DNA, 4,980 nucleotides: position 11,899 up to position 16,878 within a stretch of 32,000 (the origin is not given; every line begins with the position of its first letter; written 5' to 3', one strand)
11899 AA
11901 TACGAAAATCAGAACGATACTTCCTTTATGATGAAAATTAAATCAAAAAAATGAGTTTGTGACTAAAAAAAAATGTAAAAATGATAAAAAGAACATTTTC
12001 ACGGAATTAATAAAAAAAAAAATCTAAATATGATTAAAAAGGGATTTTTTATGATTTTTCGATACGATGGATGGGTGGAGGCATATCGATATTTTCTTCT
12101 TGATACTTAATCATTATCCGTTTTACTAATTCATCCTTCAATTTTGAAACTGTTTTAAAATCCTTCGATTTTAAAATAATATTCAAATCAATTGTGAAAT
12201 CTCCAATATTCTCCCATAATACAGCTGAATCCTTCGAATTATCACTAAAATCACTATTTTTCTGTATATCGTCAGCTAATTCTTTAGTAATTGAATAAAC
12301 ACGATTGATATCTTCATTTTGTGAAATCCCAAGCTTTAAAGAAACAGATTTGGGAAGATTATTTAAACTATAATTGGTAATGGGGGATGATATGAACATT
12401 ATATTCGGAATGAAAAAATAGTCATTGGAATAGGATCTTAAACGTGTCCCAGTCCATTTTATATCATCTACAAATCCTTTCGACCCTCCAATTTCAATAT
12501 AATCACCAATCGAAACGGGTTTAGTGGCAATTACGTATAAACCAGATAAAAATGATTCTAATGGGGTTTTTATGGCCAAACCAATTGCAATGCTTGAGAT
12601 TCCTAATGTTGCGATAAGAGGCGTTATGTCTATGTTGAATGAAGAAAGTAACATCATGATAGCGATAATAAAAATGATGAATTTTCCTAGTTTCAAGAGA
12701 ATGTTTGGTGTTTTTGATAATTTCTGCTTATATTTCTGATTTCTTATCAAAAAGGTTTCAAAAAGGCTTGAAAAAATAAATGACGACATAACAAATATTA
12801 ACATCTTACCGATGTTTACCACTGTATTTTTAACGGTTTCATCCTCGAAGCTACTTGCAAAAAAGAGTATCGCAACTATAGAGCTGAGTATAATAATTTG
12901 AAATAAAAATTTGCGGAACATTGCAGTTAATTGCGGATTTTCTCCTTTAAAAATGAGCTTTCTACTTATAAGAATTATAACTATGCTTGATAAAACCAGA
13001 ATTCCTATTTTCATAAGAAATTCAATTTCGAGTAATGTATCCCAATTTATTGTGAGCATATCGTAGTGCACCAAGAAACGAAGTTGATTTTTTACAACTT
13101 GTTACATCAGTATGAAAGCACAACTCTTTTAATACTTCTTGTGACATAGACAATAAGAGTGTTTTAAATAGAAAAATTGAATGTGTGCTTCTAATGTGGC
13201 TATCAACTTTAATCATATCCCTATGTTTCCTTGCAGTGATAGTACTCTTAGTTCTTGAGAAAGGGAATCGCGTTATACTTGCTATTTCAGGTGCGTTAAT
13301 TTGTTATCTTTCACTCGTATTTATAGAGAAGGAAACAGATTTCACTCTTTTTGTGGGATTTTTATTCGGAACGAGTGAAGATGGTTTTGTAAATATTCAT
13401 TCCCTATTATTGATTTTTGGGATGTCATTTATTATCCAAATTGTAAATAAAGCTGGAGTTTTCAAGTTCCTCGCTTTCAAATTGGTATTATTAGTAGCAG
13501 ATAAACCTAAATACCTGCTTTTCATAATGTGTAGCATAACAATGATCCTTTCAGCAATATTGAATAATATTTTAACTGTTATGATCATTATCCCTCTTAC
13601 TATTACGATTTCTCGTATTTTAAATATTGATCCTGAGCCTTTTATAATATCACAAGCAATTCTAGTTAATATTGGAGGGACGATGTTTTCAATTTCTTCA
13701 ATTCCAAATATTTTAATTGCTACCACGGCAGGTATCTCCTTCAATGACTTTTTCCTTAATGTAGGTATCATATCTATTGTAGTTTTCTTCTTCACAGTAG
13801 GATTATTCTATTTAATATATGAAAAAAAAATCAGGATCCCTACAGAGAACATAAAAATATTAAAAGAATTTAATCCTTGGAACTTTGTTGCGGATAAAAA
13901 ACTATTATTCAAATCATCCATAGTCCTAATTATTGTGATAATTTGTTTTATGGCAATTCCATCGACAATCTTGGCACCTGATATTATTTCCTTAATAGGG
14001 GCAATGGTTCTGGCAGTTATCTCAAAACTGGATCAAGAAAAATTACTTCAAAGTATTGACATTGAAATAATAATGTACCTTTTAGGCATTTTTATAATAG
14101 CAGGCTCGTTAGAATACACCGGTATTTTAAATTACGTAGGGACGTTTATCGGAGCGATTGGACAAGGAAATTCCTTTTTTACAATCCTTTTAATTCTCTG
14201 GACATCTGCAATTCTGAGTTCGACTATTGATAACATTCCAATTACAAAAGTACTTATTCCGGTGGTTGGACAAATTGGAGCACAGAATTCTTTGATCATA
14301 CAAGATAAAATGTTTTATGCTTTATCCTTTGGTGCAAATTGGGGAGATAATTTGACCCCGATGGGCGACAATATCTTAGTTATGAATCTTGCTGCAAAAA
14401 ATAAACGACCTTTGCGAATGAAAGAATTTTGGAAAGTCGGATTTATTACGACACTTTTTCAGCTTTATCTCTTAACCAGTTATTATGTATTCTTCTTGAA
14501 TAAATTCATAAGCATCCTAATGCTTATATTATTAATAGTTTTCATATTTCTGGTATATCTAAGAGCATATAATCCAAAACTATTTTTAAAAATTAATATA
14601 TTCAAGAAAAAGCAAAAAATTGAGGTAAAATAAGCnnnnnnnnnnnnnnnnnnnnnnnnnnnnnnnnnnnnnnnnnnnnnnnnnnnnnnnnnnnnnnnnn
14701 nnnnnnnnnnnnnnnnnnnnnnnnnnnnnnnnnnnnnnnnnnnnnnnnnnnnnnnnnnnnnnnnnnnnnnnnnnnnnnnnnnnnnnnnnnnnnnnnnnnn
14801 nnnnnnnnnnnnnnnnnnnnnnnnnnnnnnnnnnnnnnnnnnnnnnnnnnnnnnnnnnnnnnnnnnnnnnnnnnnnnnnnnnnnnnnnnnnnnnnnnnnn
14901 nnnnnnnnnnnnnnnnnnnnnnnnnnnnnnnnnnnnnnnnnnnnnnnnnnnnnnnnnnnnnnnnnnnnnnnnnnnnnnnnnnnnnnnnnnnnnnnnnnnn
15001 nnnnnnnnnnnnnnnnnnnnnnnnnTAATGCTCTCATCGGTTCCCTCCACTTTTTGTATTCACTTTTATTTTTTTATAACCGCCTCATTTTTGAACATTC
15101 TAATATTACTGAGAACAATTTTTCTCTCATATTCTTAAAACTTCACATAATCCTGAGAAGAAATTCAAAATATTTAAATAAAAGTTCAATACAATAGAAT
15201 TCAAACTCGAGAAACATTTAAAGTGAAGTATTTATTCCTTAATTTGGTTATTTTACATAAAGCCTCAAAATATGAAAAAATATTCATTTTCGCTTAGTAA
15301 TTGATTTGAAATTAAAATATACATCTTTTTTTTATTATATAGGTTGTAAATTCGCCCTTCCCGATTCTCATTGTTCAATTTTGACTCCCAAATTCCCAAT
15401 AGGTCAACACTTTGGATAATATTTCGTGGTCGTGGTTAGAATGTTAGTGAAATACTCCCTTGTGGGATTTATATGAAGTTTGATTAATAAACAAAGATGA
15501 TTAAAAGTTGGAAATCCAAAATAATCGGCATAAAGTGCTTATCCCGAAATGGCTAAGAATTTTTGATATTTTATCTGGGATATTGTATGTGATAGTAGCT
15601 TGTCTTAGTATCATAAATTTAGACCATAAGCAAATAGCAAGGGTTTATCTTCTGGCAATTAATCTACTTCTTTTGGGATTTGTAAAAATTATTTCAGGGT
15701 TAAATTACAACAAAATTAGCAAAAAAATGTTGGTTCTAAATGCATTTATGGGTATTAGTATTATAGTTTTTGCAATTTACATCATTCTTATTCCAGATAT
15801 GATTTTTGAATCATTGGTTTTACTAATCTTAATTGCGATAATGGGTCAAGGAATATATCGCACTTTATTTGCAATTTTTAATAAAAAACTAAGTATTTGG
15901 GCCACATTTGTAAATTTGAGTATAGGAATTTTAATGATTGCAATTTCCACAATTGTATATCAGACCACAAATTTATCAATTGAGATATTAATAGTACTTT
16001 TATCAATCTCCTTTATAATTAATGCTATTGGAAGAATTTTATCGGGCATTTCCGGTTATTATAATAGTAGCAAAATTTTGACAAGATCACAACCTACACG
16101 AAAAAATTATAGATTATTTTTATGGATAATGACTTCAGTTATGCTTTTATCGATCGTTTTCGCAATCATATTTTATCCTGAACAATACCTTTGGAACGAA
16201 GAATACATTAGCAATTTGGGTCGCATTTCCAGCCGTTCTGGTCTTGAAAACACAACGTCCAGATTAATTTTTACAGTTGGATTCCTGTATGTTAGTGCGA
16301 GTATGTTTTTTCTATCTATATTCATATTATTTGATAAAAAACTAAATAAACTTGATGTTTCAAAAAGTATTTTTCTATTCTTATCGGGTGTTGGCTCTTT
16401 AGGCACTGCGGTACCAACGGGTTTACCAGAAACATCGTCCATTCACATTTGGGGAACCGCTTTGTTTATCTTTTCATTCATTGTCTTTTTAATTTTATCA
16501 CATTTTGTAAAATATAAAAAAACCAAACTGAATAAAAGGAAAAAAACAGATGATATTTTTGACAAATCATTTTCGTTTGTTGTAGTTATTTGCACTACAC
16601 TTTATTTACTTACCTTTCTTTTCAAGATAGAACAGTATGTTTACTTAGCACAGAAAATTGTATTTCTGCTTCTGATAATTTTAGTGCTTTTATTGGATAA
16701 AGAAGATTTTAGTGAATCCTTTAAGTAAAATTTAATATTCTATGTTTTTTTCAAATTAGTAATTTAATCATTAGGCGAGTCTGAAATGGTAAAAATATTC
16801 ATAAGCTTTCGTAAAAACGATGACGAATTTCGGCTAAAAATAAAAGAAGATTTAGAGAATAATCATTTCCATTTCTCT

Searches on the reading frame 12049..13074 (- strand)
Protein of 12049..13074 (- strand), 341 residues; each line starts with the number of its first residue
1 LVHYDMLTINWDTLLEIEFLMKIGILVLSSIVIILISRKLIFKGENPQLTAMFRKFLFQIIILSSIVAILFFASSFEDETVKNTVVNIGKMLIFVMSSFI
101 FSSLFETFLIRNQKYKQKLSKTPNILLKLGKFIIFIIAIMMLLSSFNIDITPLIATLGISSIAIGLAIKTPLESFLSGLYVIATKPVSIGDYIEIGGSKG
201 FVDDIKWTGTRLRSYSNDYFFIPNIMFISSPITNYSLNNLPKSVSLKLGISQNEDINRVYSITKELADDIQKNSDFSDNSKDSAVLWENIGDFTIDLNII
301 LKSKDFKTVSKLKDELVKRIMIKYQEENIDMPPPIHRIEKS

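Call 84: search_protein_families(library=pfam, proteins=[window:12049-13074:-], max_evalue=0.0001)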
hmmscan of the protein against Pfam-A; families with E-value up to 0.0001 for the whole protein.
window:12049-13074:- (341 aa): 2 families
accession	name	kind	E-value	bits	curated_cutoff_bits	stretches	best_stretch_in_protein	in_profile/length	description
PF00924.24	MS_channel_2nd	-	3.3e-18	66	20.2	1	171-236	2-67/68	Mechanosensitive ion channel, beta-domain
PF21088.3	MS_channel_1st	-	1.7e-07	31.6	23.1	1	131-168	4-41/42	Mechanosensitive ion channel, transmembrane helices 2/3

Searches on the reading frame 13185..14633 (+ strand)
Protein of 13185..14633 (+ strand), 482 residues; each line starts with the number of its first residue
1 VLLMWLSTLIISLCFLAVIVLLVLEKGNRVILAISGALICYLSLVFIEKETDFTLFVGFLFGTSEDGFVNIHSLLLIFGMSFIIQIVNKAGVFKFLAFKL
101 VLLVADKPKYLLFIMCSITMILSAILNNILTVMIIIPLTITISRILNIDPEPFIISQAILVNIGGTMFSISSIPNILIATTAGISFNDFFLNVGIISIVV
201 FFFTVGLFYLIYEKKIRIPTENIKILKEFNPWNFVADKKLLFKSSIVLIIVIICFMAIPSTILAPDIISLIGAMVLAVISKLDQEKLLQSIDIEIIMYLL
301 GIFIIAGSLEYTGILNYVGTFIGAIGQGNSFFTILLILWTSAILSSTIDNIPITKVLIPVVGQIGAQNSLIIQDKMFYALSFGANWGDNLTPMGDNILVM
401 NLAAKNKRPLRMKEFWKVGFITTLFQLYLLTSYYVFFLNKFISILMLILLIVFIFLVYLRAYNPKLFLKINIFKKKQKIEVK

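Call 84: search_protein_families(library=pfam, proteins=[window:13185-14633:+], max_evalue=0.0001)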
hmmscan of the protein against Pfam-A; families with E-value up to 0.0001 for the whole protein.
window:13185-14633:+ (482 aa): 2 families
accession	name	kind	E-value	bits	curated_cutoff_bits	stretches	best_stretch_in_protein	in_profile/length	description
PF03600.22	CitMHS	-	1.6e-50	172.6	31.9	1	19-382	1-335/336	Citrate transporter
PF02040.21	ArsB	-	5.2e-09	36.4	22.2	1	78-429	59-414/423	Arsenical pump membrane protein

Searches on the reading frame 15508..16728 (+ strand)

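Call 84: search_protein_families(library=pfam, proteins=[window:15508-16728:+], max_evalue=0.0001)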
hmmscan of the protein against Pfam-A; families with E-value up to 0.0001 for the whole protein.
window:15508-16728:+ (406 aa): 1 family
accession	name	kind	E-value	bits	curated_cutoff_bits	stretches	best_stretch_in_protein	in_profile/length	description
PF03729.18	DUF308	-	7.5e-05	23.4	25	1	22-93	1-72/73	Short repeat of unknown function (DUF308)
